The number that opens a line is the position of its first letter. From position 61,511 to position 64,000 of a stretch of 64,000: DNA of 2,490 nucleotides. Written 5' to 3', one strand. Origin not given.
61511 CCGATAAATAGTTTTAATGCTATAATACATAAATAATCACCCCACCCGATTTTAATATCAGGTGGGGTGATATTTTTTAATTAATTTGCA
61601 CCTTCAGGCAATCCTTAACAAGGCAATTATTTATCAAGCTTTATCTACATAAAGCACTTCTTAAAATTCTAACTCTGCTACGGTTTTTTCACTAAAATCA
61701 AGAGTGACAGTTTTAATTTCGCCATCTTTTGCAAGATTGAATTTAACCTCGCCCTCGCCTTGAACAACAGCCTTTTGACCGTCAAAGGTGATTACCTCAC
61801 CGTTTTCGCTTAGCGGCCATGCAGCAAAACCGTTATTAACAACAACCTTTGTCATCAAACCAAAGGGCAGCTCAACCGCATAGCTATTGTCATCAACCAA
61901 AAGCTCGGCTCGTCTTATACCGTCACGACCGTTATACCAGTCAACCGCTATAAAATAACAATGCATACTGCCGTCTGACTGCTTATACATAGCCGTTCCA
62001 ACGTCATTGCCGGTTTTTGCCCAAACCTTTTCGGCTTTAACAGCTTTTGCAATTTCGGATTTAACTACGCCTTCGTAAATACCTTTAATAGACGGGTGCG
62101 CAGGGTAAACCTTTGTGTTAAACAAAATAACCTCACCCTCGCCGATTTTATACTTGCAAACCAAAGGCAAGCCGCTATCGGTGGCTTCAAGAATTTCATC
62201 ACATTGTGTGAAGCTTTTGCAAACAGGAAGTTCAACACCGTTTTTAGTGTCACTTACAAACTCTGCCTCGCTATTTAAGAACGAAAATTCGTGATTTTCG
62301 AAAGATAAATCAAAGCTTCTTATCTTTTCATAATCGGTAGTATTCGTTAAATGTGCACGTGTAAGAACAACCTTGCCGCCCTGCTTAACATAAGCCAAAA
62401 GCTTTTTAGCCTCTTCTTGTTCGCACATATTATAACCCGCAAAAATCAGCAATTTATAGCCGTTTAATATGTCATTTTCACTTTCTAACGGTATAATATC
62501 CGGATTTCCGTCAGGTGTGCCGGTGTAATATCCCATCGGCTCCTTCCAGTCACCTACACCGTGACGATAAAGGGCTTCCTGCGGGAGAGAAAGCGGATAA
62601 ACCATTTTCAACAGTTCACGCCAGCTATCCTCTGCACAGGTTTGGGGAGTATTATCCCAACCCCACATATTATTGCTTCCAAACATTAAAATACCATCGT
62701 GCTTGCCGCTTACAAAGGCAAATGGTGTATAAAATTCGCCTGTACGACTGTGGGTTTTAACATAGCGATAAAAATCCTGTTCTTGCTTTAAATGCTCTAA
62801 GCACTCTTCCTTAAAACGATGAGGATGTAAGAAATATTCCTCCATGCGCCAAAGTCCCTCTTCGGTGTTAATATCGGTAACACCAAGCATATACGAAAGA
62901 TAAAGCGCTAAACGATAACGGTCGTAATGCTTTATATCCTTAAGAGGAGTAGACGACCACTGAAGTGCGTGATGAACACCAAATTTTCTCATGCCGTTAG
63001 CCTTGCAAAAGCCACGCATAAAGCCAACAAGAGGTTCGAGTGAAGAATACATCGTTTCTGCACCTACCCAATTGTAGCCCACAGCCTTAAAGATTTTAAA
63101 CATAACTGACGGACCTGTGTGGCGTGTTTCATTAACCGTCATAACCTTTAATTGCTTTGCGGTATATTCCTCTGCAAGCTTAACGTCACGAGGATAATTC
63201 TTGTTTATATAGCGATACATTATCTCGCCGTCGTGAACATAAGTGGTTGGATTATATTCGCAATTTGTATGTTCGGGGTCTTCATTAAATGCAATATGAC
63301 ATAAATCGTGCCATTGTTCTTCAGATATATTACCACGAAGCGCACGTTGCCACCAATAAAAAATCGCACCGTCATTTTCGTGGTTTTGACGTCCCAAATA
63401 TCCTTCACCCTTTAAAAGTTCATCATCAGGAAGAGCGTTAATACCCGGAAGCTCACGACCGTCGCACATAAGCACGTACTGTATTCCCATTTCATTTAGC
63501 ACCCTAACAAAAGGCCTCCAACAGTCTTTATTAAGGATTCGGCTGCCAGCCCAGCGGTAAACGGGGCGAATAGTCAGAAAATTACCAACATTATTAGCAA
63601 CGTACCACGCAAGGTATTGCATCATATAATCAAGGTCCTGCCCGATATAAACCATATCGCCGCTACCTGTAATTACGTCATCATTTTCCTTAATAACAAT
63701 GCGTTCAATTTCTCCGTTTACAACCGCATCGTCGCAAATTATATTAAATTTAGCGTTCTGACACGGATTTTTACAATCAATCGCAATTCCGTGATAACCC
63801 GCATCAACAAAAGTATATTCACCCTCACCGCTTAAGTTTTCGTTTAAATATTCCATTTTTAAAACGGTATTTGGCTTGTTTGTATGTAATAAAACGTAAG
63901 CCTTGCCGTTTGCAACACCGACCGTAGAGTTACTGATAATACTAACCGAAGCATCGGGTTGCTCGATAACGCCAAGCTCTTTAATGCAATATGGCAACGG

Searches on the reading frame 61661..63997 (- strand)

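Call 6: search_protein_families(library=ncbifam, proteins=[window:61661-63997:-], max_evalue=0.01)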
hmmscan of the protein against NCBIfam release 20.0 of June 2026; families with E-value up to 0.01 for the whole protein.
window:61661-63997:- (778 aa): 0 families

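Call 15: search_protein_families(library=pfam, proteins=[window:61661-63997:-], max_evalue=0.01)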
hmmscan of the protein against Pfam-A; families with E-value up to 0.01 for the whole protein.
window:61661-63997:- (778 aa): 2 families
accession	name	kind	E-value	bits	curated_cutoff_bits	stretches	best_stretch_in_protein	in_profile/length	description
PF08532.16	Glyco_hydro_42M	-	4.9e-05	23.4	25.8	1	507-547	51-91/207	Beta-galactosidase trimerisation domain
PF22369.2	GLMA_2nd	-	0.0021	18.2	27.7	1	504-547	38-82/138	GLMA-like, second domain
